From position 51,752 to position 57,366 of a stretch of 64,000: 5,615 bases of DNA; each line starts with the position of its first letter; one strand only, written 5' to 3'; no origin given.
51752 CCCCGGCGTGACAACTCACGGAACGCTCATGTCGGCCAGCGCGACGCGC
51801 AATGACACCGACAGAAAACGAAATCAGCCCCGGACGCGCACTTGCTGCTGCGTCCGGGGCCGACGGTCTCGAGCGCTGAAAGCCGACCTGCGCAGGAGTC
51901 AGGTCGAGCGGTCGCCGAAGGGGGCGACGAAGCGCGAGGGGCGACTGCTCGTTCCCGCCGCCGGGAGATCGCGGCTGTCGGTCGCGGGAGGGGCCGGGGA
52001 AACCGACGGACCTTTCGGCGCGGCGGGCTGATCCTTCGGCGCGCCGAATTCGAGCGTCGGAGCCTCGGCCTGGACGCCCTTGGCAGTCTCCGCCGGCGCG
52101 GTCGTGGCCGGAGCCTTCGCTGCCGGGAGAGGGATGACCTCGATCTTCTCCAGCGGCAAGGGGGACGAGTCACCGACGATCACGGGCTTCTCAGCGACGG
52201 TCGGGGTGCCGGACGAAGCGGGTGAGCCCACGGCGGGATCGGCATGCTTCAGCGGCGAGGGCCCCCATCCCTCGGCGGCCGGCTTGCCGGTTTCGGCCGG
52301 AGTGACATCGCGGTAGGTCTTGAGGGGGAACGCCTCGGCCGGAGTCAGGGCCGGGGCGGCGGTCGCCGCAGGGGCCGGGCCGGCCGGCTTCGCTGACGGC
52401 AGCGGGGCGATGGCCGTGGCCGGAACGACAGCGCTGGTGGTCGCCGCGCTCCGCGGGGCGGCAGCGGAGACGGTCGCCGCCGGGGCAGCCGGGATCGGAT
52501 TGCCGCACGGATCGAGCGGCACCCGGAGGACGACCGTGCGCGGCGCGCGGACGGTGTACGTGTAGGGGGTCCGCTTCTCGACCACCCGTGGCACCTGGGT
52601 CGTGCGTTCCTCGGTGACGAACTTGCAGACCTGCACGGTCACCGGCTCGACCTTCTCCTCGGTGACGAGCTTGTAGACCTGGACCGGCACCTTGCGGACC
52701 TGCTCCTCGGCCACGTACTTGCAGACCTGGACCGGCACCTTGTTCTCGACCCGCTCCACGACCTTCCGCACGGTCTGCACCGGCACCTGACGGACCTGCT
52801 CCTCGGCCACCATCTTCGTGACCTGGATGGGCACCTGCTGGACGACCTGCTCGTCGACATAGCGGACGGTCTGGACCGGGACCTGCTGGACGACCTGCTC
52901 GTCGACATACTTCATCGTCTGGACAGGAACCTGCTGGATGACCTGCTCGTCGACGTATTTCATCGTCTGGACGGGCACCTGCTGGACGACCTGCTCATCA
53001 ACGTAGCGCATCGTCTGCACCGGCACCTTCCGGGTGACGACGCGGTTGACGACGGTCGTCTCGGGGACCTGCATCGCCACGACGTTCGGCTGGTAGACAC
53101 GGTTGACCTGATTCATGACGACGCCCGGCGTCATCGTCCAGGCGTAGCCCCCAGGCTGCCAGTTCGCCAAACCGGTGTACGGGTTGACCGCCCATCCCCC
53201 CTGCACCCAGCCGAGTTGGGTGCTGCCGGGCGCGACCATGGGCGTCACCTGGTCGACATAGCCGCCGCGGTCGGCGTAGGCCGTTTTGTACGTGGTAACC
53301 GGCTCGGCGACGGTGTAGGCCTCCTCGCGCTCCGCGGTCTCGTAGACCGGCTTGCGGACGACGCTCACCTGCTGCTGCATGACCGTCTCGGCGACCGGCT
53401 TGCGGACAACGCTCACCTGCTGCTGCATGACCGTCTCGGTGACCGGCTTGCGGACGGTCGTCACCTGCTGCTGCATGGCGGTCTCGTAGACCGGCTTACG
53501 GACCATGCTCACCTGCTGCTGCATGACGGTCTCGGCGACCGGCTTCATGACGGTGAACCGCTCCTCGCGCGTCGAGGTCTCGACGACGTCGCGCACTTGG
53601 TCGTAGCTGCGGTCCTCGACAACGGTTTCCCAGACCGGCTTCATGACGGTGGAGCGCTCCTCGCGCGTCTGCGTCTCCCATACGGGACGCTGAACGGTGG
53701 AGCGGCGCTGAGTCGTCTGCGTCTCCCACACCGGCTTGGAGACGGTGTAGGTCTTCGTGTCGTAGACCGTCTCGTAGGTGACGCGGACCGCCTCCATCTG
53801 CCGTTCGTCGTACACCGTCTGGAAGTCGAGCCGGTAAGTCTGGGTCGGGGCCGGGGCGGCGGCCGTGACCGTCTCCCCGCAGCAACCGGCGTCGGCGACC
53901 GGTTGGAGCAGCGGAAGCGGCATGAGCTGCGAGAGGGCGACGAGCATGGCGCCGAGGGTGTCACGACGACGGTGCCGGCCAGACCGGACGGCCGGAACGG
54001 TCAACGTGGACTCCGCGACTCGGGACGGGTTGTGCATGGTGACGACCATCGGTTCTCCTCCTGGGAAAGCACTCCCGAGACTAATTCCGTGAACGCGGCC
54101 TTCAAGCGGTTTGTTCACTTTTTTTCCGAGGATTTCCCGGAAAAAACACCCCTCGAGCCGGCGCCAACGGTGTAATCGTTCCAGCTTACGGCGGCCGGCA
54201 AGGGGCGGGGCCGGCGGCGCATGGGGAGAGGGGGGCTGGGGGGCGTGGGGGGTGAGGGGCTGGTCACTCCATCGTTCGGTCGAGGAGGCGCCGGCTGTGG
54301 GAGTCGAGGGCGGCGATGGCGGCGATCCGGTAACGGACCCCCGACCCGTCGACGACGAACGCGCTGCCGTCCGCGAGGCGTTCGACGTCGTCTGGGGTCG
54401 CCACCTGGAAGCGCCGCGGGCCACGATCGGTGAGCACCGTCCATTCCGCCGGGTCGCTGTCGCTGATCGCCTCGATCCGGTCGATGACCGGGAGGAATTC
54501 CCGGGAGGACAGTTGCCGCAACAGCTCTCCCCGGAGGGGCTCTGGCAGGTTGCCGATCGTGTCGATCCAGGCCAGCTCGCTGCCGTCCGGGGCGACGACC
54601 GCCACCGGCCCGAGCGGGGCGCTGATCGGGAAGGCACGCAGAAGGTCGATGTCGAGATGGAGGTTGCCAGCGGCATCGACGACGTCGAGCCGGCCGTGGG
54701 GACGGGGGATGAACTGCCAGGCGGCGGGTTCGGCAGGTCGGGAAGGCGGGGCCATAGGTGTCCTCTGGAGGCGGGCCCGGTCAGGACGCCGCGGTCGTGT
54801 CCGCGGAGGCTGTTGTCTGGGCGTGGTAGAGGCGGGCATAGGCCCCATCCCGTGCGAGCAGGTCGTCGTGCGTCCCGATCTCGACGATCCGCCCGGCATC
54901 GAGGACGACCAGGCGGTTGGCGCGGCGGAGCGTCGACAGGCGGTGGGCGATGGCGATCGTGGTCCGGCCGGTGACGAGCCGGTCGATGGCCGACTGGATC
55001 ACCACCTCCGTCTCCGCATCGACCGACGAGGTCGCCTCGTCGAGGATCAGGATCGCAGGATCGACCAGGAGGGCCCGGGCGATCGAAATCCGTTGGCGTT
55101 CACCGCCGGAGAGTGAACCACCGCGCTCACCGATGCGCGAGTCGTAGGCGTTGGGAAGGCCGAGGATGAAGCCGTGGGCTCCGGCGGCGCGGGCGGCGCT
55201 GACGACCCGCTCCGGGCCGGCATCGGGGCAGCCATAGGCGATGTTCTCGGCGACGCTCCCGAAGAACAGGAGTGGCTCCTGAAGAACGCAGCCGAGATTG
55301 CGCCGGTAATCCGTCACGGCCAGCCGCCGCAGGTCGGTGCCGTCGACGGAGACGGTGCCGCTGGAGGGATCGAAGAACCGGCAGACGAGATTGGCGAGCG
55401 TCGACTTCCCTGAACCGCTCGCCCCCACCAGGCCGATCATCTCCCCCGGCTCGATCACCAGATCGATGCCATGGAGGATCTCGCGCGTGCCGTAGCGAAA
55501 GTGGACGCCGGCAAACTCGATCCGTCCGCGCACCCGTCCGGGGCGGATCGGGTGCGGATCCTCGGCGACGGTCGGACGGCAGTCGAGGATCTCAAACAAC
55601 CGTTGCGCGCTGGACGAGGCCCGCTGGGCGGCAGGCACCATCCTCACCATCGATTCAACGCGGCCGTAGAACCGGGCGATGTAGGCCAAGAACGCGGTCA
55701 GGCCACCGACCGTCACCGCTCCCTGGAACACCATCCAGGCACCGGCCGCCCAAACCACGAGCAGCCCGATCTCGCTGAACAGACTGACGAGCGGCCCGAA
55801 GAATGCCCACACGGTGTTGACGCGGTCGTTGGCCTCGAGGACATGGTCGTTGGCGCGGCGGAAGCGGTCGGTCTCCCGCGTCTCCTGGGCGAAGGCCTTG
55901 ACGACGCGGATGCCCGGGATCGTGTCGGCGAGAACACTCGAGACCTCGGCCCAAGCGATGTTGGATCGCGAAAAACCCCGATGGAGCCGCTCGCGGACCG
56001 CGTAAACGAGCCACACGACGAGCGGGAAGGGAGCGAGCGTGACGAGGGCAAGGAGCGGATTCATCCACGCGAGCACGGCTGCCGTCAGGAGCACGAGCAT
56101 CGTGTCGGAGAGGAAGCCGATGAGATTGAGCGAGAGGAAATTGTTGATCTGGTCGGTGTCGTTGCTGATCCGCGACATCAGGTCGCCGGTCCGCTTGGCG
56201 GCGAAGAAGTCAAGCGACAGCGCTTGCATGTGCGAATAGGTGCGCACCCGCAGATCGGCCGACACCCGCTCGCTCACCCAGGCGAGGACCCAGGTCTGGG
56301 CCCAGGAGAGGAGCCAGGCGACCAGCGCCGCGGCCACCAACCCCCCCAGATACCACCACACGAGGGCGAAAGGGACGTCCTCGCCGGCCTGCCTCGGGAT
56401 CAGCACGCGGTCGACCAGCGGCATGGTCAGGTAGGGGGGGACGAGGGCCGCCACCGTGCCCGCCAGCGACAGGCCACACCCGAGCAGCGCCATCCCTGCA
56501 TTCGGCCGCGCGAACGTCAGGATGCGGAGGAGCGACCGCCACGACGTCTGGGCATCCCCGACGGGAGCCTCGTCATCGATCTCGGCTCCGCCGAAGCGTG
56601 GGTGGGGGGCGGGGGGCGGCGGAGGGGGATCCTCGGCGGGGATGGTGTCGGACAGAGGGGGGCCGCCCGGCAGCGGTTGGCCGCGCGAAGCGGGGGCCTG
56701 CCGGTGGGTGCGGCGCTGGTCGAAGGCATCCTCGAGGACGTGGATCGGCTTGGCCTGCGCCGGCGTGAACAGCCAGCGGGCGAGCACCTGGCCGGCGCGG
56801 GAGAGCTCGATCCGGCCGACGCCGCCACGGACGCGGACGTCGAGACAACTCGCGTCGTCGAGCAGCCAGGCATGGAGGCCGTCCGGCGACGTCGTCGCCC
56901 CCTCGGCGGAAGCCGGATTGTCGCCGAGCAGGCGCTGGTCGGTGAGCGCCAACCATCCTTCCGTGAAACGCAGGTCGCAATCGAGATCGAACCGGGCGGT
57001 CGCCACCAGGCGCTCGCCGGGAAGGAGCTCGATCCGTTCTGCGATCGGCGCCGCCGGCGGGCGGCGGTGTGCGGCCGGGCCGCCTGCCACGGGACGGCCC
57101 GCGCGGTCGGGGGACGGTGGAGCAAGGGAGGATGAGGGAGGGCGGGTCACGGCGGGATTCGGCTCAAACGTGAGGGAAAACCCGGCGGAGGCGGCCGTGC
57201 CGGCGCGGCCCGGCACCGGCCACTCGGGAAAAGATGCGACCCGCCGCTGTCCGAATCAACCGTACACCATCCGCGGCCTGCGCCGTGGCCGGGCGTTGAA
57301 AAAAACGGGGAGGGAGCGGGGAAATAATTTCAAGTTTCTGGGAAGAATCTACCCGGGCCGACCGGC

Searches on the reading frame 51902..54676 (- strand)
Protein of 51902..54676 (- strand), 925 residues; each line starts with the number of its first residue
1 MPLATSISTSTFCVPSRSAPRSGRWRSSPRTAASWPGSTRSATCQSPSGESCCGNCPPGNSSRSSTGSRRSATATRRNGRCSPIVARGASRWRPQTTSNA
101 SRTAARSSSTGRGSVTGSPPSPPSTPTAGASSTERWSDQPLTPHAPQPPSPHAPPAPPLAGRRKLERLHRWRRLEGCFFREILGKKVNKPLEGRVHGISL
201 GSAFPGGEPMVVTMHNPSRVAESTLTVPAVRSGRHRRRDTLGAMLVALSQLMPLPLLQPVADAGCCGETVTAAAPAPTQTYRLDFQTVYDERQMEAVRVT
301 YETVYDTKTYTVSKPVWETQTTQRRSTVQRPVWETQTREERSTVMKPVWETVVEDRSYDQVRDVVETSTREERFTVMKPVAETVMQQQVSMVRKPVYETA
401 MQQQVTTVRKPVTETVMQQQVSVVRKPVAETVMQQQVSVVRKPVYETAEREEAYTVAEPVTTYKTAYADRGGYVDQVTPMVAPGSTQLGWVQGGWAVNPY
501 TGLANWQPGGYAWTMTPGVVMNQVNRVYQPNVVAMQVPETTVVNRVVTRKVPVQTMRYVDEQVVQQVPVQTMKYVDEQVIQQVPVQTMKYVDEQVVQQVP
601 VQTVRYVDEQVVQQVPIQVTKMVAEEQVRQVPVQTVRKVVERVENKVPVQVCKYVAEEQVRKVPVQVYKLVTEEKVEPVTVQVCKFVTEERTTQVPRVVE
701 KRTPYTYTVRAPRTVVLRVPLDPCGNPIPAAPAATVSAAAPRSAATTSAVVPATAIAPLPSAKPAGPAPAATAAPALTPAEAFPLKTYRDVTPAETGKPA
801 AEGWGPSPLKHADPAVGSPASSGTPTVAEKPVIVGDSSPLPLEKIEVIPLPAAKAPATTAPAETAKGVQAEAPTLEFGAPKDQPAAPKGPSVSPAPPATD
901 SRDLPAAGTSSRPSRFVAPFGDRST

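Call 67: search_protein_families(library=pfam, proteins=[window:51902-54676:-], max_evalue=0.00001)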
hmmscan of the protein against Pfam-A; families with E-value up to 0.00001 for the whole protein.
window:51902-54676:- (925 aa): 1 family
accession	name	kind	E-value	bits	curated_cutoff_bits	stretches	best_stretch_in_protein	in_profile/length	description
PF07639.16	YTV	-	1.6e-30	105.3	21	3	310-352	1-43/43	YTV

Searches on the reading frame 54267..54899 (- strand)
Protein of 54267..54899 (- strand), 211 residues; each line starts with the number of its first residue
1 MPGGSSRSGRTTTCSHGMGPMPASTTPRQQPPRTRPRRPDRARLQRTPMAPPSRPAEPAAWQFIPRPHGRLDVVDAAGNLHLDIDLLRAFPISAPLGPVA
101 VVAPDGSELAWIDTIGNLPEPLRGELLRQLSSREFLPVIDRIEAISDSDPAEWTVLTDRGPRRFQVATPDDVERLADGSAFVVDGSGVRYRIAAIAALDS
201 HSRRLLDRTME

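Call 65: search_protein_families(library=ncbifam, proteins=[window:54267-54899:-], max_evalue=0.00001)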
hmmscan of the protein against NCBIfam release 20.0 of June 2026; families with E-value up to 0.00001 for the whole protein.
window:54267-54899:- (211 aa): 1 family
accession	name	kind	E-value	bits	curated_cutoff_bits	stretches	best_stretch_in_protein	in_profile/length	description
NF052234.1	CphA_assoc_prot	equivalog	9e-40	135.9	150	1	67-208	7-150/152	cyanophycin metabolism-associated DUF1854 family protein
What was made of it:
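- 54264..54899 (-): Cyanophycin metabolism-associated DUF1854 protein. NF052234, 136 bits, E 9e-40, below the cutoff of 150 (call 65).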

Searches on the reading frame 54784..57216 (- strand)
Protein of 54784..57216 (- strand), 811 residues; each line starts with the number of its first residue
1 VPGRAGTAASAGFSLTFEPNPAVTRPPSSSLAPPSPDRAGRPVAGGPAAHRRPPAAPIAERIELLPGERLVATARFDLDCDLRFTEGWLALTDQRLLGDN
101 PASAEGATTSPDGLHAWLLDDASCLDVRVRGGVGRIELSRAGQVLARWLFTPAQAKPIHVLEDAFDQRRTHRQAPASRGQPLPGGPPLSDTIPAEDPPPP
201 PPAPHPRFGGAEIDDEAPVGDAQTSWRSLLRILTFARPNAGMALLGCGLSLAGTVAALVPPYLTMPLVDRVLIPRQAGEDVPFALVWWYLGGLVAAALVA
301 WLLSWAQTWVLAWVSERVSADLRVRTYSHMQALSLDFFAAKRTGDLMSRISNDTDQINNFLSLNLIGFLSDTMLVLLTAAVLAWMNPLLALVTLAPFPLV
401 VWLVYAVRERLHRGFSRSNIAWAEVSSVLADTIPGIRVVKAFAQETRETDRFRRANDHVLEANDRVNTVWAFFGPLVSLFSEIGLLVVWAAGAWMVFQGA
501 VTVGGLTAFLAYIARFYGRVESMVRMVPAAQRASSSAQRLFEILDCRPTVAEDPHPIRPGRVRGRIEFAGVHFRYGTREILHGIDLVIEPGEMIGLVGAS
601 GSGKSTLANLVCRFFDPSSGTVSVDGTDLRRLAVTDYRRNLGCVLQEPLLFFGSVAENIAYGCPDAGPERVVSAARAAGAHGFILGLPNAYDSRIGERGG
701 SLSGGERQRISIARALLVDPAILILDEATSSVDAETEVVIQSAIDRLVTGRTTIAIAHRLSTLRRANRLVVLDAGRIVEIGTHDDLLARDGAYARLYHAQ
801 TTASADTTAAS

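Call 65: search_protein_families(library=ncbifam, proteins=[window:54784-57216:-], max_evalue=0.00001)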
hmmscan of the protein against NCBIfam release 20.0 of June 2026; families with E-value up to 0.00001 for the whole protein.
window:54784-57216:- (811 aa): 186 families (the best 25 are shown)
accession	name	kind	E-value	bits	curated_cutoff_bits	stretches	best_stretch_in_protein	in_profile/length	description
NF052233.1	CphA_assoc_ABC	equivalog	1.3e-298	992.7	880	1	61-806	24-749/766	cyanophycin metabolism-associated ABC transporter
TIGR02203.1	MsbA_lipidA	equivalog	7.9e-133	443.9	602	1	283-801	51-570/572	lipid A export permease/ATP-binding protein MsbA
TIGR02204.1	MsbA_rel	hypoth_equivalog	1.5e-131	439.9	780.4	1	228-800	5-575/576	ABC transporter, permease/ATP-binding protein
TIGR01846.1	type_I_sec_HlyB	subfamily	5.2e-126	421.7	725.55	1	249-801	147-693/694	type I secretion system permease/ATPase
TIGR00958.1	3a01208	subfamily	1.9e-119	400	874.6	1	227-796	147-710/711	antigen peptide transporter 2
NF045513.1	HepA_fam_ABC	equivalog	1.7e-114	383.5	725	1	297-800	105-609/610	heterocyst formation ABC transporter subunit HepA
NF010178.0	PRK13657.1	equivalog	2.3e-112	376.4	733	1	232-807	10-577/588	glucan ABC transporter ATP-binding protein/ permease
TIGR03796.1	NHLM_micro_ABC1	equivalog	2.4e-104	350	853.3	1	220-796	136-708/710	NHLP family bacteriocin export ABC transporter peptidase/permease/ATPase subunit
NF008055.0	PRK10789.1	equivalog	5.9e-104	348.6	845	1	255-803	30-574/590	SmdA family multidrug ABC transporter permease/ATP-binding protein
NF008381.0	PRK11176.1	equivalog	2.2e-102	343.3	867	1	297-801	75-580/582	lipid A ABC transporter ATP-binding protein/permease MsbA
TIGR03375.1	type_I_sec_LssB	subfamily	1.7e-100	337.3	693.1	1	250-788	158-690/696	type I secretion system permease/ATPase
TIGR03797.1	NHLM_micro_ABC2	equivalog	8.2e-95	318.7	709.4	1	223-800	120-685/686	NHLP bacteriocin export ABC transporter permease/ATPase subunit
TIGR01193.1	bacteriocin_ABC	subfamily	4.6e-86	289.9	523.85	1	292-798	201-707/708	peptide cleavage/export ABC transporter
TIGR01192.1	chvA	subfamily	3.1e-84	283.7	585.4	1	279-801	53-571/585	glucan export ABC transporter ATP-binding protein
TIGR02857.1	CydD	equivalog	1.5e-80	271.6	435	1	248-772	10-529/529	thiol reductant ABC exporter subunit CydD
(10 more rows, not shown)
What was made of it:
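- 54781..57216 (-): Divergently transcribed cyanophycin metabolism-associated ABC transporter. NF052233, 993 bits against a cutoff of 880 (call 65).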
